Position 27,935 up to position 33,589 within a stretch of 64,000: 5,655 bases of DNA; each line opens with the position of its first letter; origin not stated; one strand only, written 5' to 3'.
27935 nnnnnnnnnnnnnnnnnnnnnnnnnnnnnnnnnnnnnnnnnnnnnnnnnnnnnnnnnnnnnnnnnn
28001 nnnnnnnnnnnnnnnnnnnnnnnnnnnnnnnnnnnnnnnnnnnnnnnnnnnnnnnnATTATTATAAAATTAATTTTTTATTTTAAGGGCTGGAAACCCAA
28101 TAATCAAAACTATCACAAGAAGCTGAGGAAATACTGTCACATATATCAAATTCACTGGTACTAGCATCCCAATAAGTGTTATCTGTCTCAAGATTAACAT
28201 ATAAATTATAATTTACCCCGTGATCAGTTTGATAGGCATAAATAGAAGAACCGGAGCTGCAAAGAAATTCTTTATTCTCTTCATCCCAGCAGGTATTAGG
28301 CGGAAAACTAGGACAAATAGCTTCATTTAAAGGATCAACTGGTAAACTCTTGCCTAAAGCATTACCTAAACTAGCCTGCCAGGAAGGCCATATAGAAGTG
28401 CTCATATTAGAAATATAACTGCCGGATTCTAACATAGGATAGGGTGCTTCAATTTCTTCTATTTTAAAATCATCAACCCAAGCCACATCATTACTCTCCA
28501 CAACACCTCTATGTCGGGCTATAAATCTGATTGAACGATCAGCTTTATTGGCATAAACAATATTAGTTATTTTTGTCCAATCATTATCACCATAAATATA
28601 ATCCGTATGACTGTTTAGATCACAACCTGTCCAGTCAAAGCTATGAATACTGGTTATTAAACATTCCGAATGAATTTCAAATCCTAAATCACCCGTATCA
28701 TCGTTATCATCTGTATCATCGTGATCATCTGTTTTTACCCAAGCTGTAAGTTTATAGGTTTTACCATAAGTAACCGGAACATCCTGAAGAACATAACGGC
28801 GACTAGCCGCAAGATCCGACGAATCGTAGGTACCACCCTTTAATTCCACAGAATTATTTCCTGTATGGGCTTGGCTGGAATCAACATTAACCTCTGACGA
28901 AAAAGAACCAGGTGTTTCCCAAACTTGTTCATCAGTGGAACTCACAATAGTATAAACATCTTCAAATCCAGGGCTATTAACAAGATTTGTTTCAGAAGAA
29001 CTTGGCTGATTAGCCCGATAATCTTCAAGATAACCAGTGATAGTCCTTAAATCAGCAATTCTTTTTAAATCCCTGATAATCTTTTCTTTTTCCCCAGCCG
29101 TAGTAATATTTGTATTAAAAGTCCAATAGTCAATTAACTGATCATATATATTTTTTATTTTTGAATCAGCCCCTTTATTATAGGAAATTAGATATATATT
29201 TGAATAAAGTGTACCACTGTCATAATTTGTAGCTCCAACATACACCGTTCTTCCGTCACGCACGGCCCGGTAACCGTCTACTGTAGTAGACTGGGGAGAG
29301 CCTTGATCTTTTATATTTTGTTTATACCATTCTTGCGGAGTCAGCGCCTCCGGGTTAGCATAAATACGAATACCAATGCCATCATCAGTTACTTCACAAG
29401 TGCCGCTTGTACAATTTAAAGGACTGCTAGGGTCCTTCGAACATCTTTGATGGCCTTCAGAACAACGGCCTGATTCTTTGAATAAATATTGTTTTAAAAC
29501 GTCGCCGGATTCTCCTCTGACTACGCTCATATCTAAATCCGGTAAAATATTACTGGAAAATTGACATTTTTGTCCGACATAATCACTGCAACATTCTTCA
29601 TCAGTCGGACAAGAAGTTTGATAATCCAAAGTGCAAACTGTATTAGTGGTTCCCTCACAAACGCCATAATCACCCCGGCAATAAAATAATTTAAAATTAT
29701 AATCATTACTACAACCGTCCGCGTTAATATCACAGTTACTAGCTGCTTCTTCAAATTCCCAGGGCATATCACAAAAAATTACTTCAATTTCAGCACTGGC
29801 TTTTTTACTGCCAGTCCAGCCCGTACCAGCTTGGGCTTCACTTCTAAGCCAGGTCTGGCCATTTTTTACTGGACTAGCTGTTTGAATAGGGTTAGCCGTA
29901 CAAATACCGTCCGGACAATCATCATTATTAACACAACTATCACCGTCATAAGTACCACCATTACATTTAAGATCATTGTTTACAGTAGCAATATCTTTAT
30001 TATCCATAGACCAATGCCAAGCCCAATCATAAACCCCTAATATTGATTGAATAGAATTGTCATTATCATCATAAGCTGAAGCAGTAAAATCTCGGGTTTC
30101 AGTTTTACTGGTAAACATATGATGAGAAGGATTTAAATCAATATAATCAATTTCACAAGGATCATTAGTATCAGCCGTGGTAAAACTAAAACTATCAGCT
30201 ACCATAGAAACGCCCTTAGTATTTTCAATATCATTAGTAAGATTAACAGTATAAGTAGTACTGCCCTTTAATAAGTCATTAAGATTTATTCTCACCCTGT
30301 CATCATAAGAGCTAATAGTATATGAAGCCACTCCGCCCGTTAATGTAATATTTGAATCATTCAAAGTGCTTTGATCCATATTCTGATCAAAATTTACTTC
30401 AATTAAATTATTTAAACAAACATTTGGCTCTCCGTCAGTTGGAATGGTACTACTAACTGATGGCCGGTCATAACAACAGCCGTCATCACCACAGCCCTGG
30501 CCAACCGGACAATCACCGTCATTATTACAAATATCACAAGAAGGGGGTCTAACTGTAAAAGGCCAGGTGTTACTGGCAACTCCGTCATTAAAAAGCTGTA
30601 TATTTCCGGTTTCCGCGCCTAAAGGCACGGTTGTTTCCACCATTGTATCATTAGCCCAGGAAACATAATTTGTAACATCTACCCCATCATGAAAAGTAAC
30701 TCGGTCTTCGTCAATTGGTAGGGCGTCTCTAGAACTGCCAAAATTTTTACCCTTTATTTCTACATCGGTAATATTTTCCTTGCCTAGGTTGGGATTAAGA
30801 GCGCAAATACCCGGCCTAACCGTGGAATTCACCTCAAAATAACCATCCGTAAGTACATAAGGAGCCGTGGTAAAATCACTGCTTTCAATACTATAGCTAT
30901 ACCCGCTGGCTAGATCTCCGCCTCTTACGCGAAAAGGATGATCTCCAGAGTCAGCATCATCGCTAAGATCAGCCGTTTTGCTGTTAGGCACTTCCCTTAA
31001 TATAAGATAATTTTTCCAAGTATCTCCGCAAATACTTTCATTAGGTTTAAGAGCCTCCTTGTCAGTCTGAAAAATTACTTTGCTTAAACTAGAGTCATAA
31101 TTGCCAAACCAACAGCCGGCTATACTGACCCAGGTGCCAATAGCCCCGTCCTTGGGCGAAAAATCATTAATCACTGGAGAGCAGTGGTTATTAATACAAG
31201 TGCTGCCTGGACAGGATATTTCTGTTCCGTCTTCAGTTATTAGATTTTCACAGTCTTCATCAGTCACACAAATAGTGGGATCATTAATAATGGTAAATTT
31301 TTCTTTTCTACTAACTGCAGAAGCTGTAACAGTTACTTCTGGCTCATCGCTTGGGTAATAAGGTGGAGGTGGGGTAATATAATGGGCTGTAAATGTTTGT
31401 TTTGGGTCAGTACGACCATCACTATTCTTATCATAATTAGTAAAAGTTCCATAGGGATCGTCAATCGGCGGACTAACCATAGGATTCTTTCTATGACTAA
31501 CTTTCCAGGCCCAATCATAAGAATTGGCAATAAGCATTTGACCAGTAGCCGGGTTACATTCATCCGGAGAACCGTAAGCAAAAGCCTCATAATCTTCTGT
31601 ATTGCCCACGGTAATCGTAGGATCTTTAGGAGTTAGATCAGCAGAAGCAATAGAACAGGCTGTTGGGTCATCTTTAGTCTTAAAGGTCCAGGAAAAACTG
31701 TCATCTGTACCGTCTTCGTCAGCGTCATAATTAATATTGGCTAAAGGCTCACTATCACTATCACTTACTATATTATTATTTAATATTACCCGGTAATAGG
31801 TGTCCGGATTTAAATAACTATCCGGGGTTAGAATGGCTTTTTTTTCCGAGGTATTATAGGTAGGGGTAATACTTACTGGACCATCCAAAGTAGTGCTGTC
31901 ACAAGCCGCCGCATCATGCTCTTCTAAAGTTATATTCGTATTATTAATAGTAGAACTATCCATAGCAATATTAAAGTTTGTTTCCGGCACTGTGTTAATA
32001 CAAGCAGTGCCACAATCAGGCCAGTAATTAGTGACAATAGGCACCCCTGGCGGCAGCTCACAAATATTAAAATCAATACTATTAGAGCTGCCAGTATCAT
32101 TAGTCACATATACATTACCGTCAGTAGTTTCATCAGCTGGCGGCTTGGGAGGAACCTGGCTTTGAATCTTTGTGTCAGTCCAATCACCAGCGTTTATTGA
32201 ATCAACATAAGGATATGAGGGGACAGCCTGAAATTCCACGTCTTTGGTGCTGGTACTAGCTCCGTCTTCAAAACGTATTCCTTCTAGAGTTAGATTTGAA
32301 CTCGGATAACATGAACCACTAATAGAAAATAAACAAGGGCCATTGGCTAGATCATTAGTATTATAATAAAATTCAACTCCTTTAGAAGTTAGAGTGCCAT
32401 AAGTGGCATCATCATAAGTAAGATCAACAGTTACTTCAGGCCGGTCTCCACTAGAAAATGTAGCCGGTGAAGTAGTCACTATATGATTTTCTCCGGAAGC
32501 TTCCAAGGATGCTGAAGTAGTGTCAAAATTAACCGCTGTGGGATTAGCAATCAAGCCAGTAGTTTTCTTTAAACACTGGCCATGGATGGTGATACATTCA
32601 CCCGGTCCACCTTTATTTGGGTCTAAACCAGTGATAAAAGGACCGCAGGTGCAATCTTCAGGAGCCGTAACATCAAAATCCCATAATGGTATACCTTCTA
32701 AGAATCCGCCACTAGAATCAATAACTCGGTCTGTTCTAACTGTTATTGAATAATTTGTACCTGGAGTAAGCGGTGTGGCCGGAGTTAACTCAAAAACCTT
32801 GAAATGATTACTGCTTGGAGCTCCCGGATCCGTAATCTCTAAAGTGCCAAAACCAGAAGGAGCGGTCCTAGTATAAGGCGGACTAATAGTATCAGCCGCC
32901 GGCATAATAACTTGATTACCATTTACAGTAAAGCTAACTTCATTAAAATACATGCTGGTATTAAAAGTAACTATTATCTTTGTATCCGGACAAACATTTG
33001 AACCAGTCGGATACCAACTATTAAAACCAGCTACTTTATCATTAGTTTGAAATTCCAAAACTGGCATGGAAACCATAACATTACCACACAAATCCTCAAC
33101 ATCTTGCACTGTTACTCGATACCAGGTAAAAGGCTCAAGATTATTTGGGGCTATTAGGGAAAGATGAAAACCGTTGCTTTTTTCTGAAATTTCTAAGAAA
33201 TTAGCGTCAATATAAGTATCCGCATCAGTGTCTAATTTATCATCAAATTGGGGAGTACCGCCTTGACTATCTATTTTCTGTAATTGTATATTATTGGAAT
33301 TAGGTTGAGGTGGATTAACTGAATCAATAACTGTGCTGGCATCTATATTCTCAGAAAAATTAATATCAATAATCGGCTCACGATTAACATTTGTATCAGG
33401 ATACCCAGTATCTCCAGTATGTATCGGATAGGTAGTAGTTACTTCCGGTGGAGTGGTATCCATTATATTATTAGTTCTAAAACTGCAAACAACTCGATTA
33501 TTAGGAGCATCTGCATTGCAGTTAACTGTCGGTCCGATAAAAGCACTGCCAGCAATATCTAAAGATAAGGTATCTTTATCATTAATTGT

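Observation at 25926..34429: Surface module: two TSP3-repeat membrane-anchored proteins plus a 2115-aa Cys-rich giant protein with a pilin-like N-terminal hairpin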

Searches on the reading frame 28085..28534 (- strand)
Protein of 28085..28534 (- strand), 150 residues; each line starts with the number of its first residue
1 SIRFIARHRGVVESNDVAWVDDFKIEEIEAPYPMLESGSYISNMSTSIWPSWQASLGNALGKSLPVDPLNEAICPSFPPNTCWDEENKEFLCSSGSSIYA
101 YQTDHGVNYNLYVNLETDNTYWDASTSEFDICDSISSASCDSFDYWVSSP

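Call 42: search_protein_families(library=pfam, proteins=[window:28085-28534:-], max_evalue=10)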
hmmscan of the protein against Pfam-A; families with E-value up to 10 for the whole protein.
window:28085-28534:- (150 aa): 0 families

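Call 57: find_related_loci(query=A5, collection=genome_contigs, flank=10000)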
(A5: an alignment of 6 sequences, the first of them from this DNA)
Query A5 (127 aa) in genome_contigs; peptide patterns used: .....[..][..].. (x = any residue, [..] = any of these).
61 stretches matched a pattern; 51 encode a relative of the query (tblastn E <= 1e-3); 50 distinct loci.
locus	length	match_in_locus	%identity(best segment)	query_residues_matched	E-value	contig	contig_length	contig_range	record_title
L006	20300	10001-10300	52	9-103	9e-28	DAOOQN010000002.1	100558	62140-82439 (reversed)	MAG TPA_asm: bacterium isolate AMR_MDS_2570 NODE_178_length_100558_cov_12.009064, whole genome shotgun sequence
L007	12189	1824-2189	47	9-127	5e-26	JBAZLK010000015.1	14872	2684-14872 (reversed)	MAG: Patescibacteria group bacterium isolate SO_2017_LW4_167 scaffold_171_c2_LW137-91_2017, whole genome shotgun sequenc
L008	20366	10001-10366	46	9-127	8e-25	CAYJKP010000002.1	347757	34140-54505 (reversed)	MAG TPA_asm: uncultured Gammaproteobacteria bacterium isolate ERP124720_co1_115 genome assembly, contig: NODE_31_length_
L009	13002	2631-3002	42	9-122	5e-24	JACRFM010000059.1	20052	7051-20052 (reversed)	MAG: Candidatus Kerfeldbacteria bacterium isolate NC_groundwater_1725_Pr3_B-0.1um_43_11 SR-2_scaffold_141_1970653, whole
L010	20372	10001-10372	40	3-126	2e-23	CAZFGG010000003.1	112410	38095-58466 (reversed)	MAG TPA_asm: uncultured Gammaproteobacteria bacterium isolate SRP200132_co1_183 genome assembly, contig: NODE_168_length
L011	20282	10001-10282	47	9-93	1e-22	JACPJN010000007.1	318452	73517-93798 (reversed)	MAG: Candidatus Uhrbacteria bacterium isolate NC_groundwater_469_Ag_B-0.1um_52_25 S34_3B_scaffold_367505, whole genome s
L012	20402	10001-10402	43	9-122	1e-22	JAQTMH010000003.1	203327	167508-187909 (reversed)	MAG: Patescibacteria group bacterium isolate STA_36 NODE_133_length_203327_cov_5.263081_Sandtown_A, whole genome shotgun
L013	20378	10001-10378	39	3-125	3e-22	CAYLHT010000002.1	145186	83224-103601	MAG TPA_asm: uncultured Gammaproteobacteria bacterium isolate SRP273308_co1_45 genome assembly, contig: NODE_120_length_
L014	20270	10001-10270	47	7-93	6e-22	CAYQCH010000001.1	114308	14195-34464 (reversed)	MAG TPA_asm: uncultured Gammaproteobacteria bacterium isolate SRP329715_co1_137 genome assembly, contig: NODE_164_length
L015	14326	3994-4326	45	9-93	5e-22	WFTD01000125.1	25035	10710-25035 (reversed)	MAG: Patescibacteria group bacterium isolate S139_126 k151_74673, whole genome shotgun sequence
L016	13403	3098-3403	46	9-107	6e-21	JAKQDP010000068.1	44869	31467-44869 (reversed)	MAG: bacterium isolate USDE_maxbin.058 k141_1581087, whole genome shotgun sequence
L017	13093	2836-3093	46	9-93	8e-21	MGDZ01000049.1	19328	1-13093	MAG: Candidatus Uhrbacteria bacterium RIFCSPHIGHO2_02_FULL_57_19 rifcsphigho2_02_scaffold_5054, whole genome shotgun seq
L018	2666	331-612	44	3-88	1e-20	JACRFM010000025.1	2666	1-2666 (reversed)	MAG: Candidatus Kerfeldbacteria bacterium isolate NC_groundwater_1725_Pr3_B-0.1um_43_11 SR-2_scaffold_141_829071, whole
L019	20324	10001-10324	42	8-93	2e-20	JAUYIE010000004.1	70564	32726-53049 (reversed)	MAG: bacterium isolate C24_maxbin.235 C24_k141_152995, whole genome shotgun sequence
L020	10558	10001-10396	39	9-122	5e-20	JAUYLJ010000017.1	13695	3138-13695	MAG: bacterium isolate C24_metabat.bin.3 C24_k141_469601, whole genome shotgun sequence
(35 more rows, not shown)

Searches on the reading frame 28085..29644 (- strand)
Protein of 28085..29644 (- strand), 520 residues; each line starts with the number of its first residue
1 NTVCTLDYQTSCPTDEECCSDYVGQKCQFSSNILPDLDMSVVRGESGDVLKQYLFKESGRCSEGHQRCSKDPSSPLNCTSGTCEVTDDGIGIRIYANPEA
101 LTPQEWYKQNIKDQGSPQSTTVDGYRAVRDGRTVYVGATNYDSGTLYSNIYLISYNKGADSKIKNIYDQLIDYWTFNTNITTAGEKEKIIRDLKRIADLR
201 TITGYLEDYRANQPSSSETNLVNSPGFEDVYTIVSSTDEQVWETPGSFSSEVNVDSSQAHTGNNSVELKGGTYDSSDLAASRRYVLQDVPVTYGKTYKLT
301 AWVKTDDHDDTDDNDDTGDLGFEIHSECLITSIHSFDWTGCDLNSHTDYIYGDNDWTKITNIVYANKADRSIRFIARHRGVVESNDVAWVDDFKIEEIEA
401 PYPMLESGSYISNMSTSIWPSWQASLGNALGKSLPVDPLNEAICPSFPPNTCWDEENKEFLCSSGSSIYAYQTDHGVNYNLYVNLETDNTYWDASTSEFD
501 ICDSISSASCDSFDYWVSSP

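Call 33: search_solved_structures(query=A1, max_evalue=1, show_alignments=2)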
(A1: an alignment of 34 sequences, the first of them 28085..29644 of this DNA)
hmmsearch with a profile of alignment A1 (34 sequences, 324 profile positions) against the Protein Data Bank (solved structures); distinct sequences matched with E-value up to 1: 1.
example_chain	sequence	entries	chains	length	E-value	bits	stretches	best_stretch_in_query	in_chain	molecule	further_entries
9fqr_Xl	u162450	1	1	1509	0.43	12.9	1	155-203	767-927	A-kinase anchoring protein 14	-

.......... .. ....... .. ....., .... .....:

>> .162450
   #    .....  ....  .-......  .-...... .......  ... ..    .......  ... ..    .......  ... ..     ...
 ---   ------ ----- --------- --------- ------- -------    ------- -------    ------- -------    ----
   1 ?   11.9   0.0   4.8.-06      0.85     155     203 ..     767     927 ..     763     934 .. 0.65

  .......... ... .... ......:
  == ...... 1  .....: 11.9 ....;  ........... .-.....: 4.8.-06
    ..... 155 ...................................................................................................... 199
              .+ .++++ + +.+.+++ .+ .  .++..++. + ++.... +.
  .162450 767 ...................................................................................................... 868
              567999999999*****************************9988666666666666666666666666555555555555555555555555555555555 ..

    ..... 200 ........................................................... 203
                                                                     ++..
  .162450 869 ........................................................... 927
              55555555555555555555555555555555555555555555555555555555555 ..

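Call 38: predict_structure(alignment_id=A1)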
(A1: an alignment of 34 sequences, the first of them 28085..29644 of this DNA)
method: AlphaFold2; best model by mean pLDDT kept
length: 520 residues; sequences in the alignment: 34
mean_pLDDT: 82.5   pTM: 0.80
mean pLDDT of the five models: 82.5, 80.4, 79.4, 78.6, 76.9
residues with pLDDT >= 90: 241; 70-90: 181; 50-70: 66; < 50: 32
segments of 3 or more residues with pLDDT < 50: 1-17, 19-32
pLDDT, mean of each block of 10 residues (from residue 1): 37 45 35 58 64 84 79 78 87 92 95 95 97 96 87 95 92 90 90 96 96 80 77 57 69 89 87 70 84 94 80 59 88 85 88 87 92 87 77 92 88 93 96 97 87 89 91 94 86 71 78 89
secondary structure, 60 per line:
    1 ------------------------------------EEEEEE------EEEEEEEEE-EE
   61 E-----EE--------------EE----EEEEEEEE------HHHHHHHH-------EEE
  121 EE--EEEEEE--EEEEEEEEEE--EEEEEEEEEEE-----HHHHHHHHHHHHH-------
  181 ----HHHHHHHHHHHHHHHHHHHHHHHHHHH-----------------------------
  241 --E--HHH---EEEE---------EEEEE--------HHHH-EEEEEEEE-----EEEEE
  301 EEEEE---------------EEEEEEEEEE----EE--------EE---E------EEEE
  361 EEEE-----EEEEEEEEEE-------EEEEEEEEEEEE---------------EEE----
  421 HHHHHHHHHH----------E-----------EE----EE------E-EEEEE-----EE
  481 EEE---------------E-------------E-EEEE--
elements in order: E37-42 E49-57 E59-61 E89-96 H103-110 E118-122 E125-130 E133-142 E145-155 H161-173 H185-211 E252-255 E265-269 H278-281 E283-290 E296-305 E321-330 E357-364 E370-379 E387-398 E414-416 H421-430 E469-473 E479-483 E515-518

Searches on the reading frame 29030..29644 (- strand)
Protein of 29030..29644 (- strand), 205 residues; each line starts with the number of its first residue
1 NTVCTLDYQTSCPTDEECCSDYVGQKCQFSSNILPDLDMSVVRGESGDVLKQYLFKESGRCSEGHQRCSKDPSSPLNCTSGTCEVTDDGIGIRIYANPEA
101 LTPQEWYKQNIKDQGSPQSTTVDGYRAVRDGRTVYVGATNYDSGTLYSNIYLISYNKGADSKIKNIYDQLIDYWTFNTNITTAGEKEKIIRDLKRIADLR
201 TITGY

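Call 42: search_protein_families(library=pfam, proteins=[window:29030-29644:-], max_evalue=10)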
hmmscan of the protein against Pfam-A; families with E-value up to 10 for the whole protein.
window:29030-29644:- (205 aa): 0 families

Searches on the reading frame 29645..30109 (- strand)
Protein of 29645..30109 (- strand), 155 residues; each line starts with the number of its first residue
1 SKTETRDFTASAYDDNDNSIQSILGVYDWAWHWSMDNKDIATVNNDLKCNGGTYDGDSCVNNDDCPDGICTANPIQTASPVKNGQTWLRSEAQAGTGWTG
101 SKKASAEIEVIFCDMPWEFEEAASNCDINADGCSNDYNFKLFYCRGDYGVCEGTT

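Call 42: search_protein_families(library=pfam, proteins=[window:29645-30109:-], max_evalue=10)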
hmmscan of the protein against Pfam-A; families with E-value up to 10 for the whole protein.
window:29645-30109:- (155 aa): 1 family
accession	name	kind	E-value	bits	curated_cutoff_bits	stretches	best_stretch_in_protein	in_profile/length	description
PF21481.3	DIKK1-2-4_C-subdom1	-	0.03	14.9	27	1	56-72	2-18/30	Dickkopf-related protein 1/2/4, C-terminal subdomain 1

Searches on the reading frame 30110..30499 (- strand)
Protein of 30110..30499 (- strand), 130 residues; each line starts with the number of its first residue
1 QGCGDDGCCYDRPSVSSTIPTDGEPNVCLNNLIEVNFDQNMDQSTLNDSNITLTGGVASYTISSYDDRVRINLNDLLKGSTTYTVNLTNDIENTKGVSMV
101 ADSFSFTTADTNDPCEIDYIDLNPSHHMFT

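Call 81: search_protein_families(library=pfam, proteins=[window:30110-30499:-], max_evalue=0.1)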
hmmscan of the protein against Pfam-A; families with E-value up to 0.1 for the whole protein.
window:30110-30499:- (130 aa): 1 family
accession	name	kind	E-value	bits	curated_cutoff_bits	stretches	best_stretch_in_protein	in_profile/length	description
PF13205.12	Big_5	-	4.9e-19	69.5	23.6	1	12-108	4-105/105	Bacterial Ig-like domain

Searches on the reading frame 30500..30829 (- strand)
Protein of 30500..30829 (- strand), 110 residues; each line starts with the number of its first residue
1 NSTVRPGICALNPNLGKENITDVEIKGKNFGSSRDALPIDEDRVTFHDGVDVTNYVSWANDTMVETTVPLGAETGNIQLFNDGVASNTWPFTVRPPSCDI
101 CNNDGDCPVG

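Call 81: search_protein_families(library=pfam, proteins=[window:30500-30829:-], max_evalue=0.1)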
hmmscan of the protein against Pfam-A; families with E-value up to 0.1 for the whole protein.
window:30500-30829:- (110 aa): 2 families
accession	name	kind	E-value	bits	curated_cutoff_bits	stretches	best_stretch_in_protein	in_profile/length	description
PF01833.30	TIG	-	0.0046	17.4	20.9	1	21-91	17-82/84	IPT/TIG domain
PF24156.1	DUF7407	-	0.011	16.4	28.2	1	49-90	10-51/74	Domain of unknown function (DUF7407)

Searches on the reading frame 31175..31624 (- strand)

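Call 42: search_protein_families(library=pfam, proteins=[window:31175-31624:-], max_evalue=10)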
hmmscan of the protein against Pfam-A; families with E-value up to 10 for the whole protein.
window:31175-31624:- (150 aa): 2 families
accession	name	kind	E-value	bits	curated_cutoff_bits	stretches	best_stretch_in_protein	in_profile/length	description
PF07127.16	Nodulin_late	-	0.63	10.9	30.4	1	115-143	26-53/54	Late nodulin domain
PF04706.18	Dickkopf_N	-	4.2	8.2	25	1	138-149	40-51/51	Dickkopf N-terminal cysteine-rich region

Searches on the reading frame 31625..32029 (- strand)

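Call 81: search_protein_families(library=pfam, proteins=[window:31625-32029:-], max_evalue=0.1)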
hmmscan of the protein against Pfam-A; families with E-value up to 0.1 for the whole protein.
window:31625-32029:- (135 aa): 1 family
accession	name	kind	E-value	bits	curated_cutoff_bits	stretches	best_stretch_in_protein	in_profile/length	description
PF13205.12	Big_5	-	7.8e-08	33.4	23.6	1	12-118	22-105/105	Bacterial Ig-like domain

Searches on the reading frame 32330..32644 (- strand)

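Call 81: search_protein_families(library=pfam, proteins=[window:32330-32644:-], max_evalue=0.1)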
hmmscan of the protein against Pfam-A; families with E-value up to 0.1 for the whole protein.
window:32330-32644:- (105 aa): 1 family
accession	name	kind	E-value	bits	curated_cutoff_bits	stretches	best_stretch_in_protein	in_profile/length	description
PF01833.30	TIG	-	3.4e-05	24.2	20.9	1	2-86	1-76/84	IPT/TIG domain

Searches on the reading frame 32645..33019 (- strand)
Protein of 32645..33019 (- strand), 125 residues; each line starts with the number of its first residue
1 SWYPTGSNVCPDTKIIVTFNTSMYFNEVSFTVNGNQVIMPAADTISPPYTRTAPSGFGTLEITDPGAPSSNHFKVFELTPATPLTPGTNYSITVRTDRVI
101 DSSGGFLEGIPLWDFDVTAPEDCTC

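Call 81: search_protein_families(library=pfam, proteins=[window:32645-33019:-], max_evalue=0.1)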
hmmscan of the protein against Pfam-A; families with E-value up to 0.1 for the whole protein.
window:32645-33019:- (125 aa): 1 family
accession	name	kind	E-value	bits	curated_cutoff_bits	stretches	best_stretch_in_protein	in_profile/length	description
PF13205.12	Big_5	-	1.7e-07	32.3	23.6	1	7-115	17-103/105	Bacterial Ig-like domain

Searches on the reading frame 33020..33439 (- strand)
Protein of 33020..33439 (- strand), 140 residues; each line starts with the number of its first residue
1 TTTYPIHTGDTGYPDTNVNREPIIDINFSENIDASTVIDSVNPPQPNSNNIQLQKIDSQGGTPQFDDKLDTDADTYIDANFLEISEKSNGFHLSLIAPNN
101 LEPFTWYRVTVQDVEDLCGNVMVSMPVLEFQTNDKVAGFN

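Call 81: search_protein_families(library=pfam, proteins=[window:33020-33439:-], max_evalue=0.1)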
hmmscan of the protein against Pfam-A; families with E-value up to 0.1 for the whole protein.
window:33020-33439:- (140 aa): 1 family
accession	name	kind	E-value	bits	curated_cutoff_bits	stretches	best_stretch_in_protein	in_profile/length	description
PF13205.12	Big_5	-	9.3e-08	33.2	23.6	1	16-132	17-105/105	Bacterial Ig-like domain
